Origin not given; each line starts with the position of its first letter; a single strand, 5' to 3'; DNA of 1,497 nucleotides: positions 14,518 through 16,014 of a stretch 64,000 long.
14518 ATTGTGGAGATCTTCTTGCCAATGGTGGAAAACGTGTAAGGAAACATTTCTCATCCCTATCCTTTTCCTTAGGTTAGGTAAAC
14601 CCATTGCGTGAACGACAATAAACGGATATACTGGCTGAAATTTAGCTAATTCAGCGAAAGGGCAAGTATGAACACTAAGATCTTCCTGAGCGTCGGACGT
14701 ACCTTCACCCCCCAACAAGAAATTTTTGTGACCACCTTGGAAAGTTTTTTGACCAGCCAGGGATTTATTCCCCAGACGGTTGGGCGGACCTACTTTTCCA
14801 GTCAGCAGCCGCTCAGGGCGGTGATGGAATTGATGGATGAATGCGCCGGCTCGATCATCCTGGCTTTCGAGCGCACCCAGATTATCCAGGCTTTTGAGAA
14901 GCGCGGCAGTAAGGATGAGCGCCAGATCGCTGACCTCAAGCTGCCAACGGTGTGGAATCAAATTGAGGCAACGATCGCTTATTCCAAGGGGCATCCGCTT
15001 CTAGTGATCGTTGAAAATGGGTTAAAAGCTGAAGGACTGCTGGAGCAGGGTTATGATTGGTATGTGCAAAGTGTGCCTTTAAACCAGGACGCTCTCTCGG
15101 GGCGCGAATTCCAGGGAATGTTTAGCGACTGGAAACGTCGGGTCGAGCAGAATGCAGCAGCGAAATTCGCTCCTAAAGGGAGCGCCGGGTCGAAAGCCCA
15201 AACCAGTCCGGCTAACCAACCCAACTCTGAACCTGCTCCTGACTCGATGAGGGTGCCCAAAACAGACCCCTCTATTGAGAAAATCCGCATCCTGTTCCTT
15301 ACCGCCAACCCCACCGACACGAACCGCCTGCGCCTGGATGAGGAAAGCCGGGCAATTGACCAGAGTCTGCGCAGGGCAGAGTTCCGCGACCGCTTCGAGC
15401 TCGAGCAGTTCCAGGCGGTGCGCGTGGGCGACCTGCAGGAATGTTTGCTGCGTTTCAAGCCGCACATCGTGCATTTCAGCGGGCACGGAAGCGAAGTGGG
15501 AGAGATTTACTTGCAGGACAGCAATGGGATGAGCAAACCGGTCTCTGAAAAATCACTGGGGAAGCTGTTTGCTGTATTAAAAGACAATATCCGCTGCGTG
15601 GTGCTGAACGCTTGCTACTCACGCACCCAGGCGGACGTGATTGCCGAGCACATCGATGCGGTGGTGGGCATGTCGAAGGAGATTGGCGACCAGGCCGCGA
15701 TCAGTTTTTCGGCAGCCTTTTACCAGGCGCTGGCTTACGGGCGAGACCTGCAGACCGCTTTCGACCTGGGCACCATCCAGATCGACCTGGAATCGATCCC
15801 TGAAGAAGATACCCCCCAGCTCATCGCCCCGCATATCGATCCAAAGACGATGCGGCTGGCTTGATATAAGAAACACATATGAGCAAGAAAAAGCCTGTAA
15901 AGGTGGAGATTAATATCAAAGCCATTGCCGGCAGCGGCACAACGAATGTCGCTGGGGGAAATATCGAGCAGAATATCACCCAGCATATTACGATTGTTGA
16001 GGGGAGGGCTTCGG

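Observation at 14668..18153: Two-gene apoptosis-like module: TIR-like/CHAT protease plus NB-ARC-TPR STAND NTPase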

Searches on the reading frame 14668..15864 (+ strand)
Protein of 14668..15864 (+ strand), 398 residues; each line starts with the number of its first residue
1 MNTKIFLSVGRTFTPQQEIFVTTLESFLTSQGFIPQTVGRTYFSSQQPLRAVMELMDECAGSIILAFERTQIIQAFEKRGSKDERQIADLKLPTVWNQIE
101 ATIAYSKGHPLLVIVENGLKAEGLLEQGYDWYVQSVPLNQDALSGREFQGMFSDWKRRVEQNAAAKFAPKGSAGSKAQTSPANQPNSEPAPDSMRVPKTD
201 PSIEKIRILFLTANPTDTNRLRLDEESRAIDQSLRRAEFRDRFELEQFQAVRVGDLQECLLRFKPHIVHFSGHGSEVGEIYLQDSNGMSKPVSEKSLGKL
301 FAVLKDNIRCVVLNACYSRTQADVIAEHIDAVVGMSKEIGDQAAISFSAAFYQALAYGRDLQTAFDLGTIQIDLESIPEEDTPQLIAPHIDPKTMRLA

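Call 7: search_protein_families(library=pfam, proteins=[window:14668-15864:+], max_evalue=0.01)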
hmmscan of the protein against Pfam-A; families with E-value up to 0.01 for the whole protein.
window:14668-15864:+ (398 aa): 1 family
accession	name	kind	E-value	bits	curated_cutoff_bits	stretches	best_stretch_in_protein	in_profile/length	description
PF12770.12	CHAT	-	1.5e-07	31.6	24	1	210-364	82-258/289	CHAT domain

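Call 8: search_protein_families(library=padloc, proteins=[window:14668-15864:+], max_evalue=0.01)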
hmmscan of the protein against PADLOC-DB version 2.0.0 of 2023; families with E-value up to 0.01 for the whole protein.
window:14668-15864:+ (398 aa): 2 families
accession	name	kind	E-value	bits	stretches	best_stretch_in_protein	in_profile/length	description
PDLC02988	chat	-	8.1e-25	85.9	1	207-371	11-156/455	-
PDLC02016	SAVED_CHAT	-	2.2e-14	51.3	1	187-366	273-451/498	-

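Call 10: search_protein_families(library=ncbifam, proteins=[window:14668-15864:+], max_evalue=1)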
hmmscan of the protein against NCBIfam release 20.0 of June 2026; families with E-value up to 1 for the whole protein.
window:14668-15864:+ (398 aa): 1 family
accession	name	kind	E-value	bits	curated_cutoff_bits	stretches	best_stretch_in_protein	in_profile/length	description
NF045509.1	CellDiv_HetF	equivalog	8.7e-08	30.9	1200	1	201-359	160-344/836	cell division protein HetF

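Call 11: find_homologous_proteins(query=window:14668-15864:+)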
Query window:14668-15864:+ (398 aa): 3842 proteins with E <= 0.001 among 7960 candidates; the best 120 are listed.
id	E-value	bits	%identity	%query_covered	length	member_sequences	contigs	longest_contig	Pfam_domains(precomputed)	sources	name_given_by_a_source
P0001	2.1e-242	822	93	100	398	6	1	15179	PF12770.13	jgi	jgi:hypothetical protein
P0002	2.7e-229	779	89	100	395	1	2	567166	PF12770.13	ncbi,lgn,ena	-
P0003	1.1e-228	777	89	100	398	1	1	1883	PF12770.13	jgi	jgi:hypothetical protein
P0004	5.6e-228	774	89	100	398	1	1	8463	PF12770.13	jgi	jgi:hypothetical protein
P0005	6.1e-228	774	88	100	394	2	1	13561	PF12770.13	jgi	jgi:hypothetical protein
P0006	2.1e-218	743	85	100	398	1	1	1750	PF12770.13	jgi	jgi:hypothetical protein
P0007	6.1e-214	728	83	100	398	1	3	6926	PF12770.13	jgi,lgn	jgi:hypothetical protein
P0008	2.4e-211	720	82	100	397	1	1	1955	PF12770.13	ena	-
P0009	9.0e-204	695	79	100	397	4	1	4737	PF12770.13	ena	-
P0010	1.7e-185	634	72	100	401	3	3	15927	PF12770.13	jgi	jgi:hypothetical protein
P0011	1.9e-181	621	71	100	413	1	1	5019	PF12770.13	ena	-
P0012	9.8e-179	612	71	100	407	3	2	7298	PF12770.13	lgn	-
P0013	5.0e-175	600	69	100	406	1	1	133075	PF12770.13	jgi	jgi:hypothetical protein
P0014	5.6e-174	597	68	100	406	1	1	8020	PF12770.13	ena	-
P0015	1.6e-173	595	68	99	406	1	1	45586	PF12770.13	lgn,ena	-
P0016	2.8e-163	561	66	95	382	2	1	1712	PF12770.13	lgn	-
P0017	1.6e-155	536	63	99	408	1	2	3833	PF12770.13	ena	-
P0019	6.1e-149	514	60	100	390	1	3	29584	PF12770.13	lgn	-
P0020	1.3e-144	500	58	100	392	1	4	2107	PF12770.13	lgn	-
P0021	7.4e-144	497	58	100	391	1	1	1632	PF12770.13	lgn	-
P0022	9.5e-137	474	56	100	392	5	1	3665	PF12770.13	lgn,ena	-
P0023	7.7e-128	445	54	98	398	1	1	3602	PF12770.13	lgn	-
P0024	3.1e-126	439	55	96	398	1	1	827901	PF12770.13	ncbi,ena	-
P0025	7.3e-122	425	53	100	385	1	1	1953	PF12770.13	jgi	-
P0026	1.7e-119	417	49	41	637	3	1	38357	PF12770.13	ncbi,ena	-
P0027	7.0e-117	409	50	100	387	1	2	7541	PF12770.13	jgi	-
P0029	1.4e-107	378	50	97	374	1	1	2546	PF12770.13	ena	-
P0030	4.5e-107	376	50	97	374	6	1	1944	PF12770.13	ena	-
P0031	1.7e-106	374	54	85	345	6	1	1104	PF12770.13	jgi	jgi:hypothetical protein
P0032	4.1e-105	370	65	71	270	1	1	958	PF12770.13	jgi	jgi:hypothetical protein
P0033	3.9e-104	367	49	97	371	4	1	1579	PF12770.13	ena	-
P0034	4.1e-102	360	49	97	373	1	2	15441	PF12770.13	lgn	-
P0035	2.0e-100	355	49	97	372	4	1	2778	PF12770.13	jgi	jgi:hypothetical protein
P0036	2.0e-95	338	46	97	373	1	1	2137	PF12770.13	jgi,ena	-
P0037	2.7e-94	334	43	96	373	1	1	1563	PF12770.13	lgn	-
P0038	6.1e-90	320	46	46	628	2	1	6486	PF12770.13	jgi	jgi:CHAT domain-containing protein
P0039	8.8e-90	319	42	100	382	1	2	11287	PF12770.13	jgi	jgi:hypothetical protein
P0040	6.2e-82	294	60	54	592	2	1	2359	PF12770.13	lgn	-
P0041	2.0e-78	282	68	49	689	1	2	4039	PF13401.13,PF12770.13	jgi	jgi:hypothetical protein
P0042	7.4e-78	280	63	48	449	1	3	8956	PF19955.6,PF12770.13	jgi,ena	-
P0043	1.1e-77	280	63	53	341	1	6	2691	PF12770.13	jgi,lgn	-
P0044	2.9e-77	278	66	49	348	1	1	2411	PF12770.13,PF00072.31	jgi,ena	-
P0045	4.0e-77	278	56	64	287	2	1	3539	PF12770.13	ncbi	-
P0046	4.7e-77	278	64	51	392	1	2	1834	PF12770.13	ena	-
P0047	6.0e-77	277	65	51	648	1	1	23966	PF05226.17,PF12770.13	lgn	-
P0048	6.0e-77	277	66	49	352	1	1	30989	PF12770.13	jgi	jgi:hypothetical protein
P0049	6.5e-77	277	67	48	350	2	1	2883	PF19955.6,PF12770.13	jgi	-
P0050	2.6e-76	275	67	48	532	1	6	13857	PF24391.2,PF12770.13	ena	-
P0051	2.7e-76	275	63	51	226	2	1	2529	PF12770.13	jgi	-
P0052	3.2e-76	275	68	48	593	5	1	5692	PF05175.21,PF12770.13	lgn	-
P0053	3.3e-76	275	59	57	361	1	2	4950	PF12770.13,PF00072.31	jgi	jgi:CheY-like chemotaxis protein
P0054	4.0e-76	275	64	49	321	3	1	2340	PF12770.13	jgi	jgi:hypothetical protein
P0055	4.6e-76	274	68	48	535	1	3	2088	PF12770.13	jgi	jgi:hypothetical protein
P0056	4.6e-76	274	68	47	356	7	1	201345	PF12770.13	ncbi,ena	-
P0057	6.6e-76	274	62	53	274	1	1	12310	PF12770.13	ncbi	-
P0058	7.1e-76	274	64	48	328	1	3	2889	PF20689.4,PF12770.13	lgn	-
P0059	7.1e-76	274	65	48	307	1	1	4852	PF12770.13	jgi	jgi:hypothetical protein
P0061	8.8e-76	273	56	59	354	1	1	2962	PF12770.13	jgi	jgi:hypothetical protein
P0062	1.0e-75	273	42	53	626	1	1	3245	PF19963.5,PF12770.13,PF19954.6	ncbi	-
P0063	1.0e-75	273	57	54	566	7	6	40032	PF19955.6,PF12770.13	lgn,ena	-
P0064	1.1e-75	273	51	70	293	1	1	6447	PF12770.13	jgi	-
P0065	1.2e-75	273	67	48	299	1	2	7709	PF12770.13,PF19964.6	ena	-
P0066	2.0e-75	272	57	61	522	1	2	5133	PF19975.6,PF19993.6,PF12770.13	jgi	jgi:hypothetical protein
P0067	2.1e-75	272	60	49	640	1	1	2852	PF12770.13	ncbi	-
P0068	2.1e-75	272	67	48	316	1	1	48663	PF19955.6,PF12770.13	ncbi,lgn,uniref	ncbi:effector-associated domain EAD1-containing protein [Floridanema evergladense]|uniref:Effector-a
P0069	2.4e-75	272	66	48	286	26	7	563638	PF12770.13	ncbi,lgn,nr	ncbi:CHAT domain-containing protein [bacterium]|nr:CHAT domain-containing protein [bacterium] RIK773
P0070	2.8e-75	272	54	63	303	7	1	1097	PF19955.6,PF12770.13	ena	-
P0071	2.8e-75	272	66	48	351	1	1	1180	PF12770.13,PF00072.31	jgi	jgi:CheY-like chemotaxis protein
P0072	3.7e-75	271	66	48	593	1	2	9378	PF05175.21,PF12770.13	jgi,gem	jgi:methylase of polypeptide subunit release factors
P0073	4.8e-75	271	67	48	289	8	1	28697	PF12770.13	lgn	-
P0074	5.3e-75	271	65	48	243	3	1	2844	PF12770.13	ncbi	ncbi:MAG: CHAT domain-containing protein [bacterium]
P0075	5.5e-75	271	57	59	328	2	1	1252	PF19955.6,PF12770.13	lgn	-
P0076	6.4e-75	271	63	51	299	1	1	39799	PF12770.13,PF19964.6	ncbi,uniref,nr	ncbi:CHAT domain-containing protein [Nostoc sp. UHCC 0251]|uniref:CHAT domain-containing protein n=1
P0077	6.7e-75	271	67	48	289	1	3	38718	PF12770.13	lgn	-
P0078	7.0e-75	270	63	51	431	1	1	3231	PF12770.13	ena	-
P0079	7.2e-75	270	66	48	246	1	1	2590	PF12770.13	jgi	jgi:hypothetical protein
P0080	9.5e-75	270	58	49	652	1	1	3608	PF20694.3,PF12770.13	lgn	-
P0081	9.9e-75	270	67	49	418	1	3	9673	PF12770.13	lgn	-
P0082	1.1e-74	270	64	48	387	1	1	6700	PF12770.13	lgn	-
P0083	1.1e-74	270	62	53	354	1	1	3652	PF12770.13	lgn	-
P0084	1.2e-74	270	57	58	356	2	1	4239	PF12770.13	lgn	-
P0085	1.4e-74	270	61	53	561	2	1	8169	PF12770.13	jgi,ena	-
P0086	1.4e-74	269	67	48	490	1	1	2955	PF12770.13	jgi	jgi:hypothetical protein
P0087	1.6e-74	269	64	50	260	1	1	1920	PF12770.13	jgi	jgi:hypothetical protein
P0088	1.7e-74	269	64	50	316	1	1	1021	PF19955.6,PF12770.13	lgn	-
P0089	2.1e-74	269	49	75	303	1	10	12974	PF12770.13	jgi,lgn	jgi:hypothetical protein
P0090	2.2e-74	269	65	49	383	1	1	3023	PF12770.13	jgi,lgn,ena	-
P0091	2.5e-74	269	66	48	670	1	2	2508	PF13606.13,PF13857.13,PF23745.2,PF12796.14,PF00023.37,PF13637.13,PF12770.13,PF24521.3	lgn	-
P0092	2.7e-74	269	63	48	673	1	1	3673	PF13673.14,PF13508.14,PF12770.13,PF00583.32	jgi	-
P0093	3.3e-74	268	51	71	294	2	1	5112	PF12770.13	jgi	-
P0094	3.5e-74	268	64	48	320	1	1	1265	PF12770.13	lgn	-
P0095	4.0e-74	268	64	48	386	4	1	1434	PF12770.13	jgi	-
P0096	4.4e-74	268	60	54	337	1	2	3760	PF12770.13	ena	-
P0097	4.7e-74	268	62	53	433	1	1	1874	PF12770.13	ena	-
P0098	4.9e-74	268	60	54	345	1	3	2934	PF12770.13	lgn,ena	-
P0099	5.1e-74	268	63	51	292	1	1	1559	PF12770.13,PF19964.6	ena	-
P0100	5.2e-74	268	66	48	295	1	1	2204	PF12770.13,PF19964.6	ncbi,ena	-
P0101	5.2e-74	268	62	50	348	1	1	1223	PF12770.13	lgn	-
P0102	5.3e-74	268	64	48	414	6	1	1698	PF12770.13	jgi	jgi:hypothetical protein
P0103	5.3e-74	268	59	55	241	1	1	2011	PF12770.13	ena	-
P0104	5.8e-74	267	64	48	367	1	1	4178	PF20701.5,PF12770.13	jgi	jgi:hypothetical protein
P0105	6.1e-74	267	58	53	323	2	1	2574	PF19955.6,PF12770.13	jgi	jgi:hypothetical protein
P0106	6.1e-74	267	65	48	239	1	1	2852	PF12770.13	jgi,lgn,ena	-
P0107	7.7e-74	267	65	48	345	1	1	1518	PF12770.13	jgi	jgi:hypothetical protein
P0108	7.8e-74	267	65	48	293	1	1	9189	PF12770.13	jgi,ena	-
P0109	7.9e-74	267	61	52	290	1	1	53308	PF12770.13,PF00072.31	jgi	jgi:CheY-like chemotaxis protein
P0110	8.8e-74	267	62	52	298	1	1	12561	PF12770.13,PF19964.6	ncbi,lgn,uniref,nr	ncbi:MAG: CHAT domain-containing protein [Nostoc sp. DedSLP03]|uniref:CHAT domain-containing protein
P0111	9.0e-74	267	66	48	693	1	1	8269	PF00069.32,PF12770.13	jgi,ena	-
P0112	9.4e-74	267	64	50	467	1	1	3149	PF13421.12,PF12770.13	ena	-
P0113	1.0e-73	267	66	49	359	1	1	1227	PF20701.5,PF12770.13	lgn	-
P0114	1.1e-73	267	58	56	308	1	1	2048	PF12770.13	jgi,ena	-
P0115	1.1e-73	267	60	53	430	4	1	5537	PF12770.13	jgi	jgi:hypothetical protein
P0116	1.6e-73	266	65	48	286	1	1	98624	PF12770.13,PF19964.6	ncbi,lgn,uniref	ncbi:CHAT domain-containing protein [Nostoc sp.]|uniref:CHAT domain-containing protein n=1 Tax=Nosto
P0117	1.9e-73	266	57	59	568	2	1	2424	PF13676.12,PF12770.13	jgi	jgi:hypothetical protein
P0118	2.0e-73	266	61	51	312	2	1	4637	PF12770.13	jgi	jgi:hypothetical protein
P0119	2.1e-73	266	64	48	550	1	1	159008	PF07714.24,PF00069.32,PF12770.13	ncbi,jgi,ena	-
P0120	2.2e-73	266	58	59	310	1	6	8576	PF19955.6,PF12770.13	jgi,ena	-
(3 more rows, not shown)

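Call 12: find_encoding_contigs(protein=P0002, flank=8000, max_places=3)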
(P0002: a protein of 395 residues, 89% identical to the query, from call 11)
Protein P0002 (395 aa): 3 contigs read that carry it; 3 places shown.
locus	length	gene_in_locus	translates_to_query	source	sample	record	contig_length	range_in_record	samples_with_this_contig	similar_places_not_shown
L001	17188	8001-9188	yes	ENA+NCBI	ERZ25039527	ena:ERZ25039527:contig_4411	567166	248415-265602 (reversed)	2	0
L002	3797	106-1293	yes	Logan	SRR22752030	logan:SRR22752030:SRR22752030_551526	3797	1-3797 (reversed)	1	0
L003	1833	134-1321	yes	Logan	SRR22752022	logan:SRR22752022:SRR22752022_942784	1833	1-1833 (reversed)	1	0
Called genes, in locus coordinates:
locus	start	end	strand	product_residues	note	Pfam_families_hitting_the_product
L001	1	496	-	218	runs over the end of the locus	PF13442:Cytochrome_CBB3 (weak)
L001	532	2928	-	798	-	-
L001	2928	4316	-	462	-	PF00196:GerE, PF25210:Kelch_FKB95, PF24681:Kelch_KLHDC2_KLHL20_DRC7, PF13964:Beta-prop_Calicin, PF01344:Kelch_1, PF13415:Beta-prop_FBX42, PF01344:Kelch_1, PF25210:Kelch_FKB95, +9 more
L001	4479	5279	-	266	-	-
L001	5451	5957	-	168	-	-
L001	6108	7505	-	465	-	PF03704:BTAD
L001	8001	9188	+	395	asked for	PF12770:CHAT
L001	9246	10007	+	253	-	PF00106:adh_short, PF08659:KR, PF13561:adh_short_C2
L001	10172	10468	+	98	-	-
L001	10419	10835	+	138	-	-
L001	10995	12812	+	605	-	PF00211:Guanylate_cyc, PF25872:HTH_77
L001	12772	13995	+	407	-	PF13424:TPR_12 (weak)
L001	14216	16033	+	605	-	PF13188:PAS_8 (weak), PF13185:GAF_2, PF01590:GAF, PF13492:GAF_3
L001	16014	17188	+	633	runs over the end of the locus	PF01590:GAF, PF13185:GAF_2, PF13492:GAF_3, PF01590:GAF, PF13185:GAF_2, PF13492:GAF_3, PF01590:GAF, PF13185:GAF_2, +1 more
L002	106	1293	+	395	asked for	PF12770:CHAT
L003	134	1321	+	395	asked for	PF12770:CHAT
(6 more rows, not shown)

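Call 13: find_encoding_contigs(protein=P0001, flank=8000, max_places=3)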
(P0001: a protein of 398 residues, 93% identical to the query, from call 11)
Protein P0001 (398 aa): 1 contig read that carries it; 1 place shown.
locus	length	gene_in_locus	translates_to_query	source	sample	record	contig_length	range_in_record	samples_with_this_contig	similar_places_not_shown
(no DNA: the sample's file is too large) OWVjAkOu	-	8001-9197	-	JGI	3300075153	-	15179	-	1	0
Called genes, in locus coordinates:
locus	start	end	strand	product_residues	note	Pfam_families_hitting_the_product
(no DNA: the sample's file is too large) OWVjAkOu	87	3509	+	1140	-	PF03704:BTAD, PF17874:TPR_MalT (faint), PF00931:NB-ARC (weak), PF13401:AAA_22 (weak), PF25872:HTH_77, PF13424:TPR_12 (weak)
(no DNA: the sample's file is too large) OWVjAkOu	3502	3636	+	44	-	-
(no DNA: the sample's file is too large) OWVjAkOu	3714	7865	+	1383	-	PF01590:GAF, PF13185:GAF_2, PF13492:GAF_3, PF01590:GAF, PF13185:GAF_2, PF13492:GAF_3, PF01590:GAF, PF13185:GAF_2, +10 more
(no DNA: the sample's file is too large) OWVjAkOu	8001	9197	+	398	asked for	PF12770:CHAT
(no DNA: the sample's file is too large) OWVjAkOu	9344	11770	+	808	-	PF00069:Pkinase, PF07714:PK_Tyr_Ser-Thr, PF03109:ABC1 (weak), PF08239:SH3_3 (weak)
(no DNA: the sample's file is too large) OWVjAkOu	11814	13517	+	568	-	?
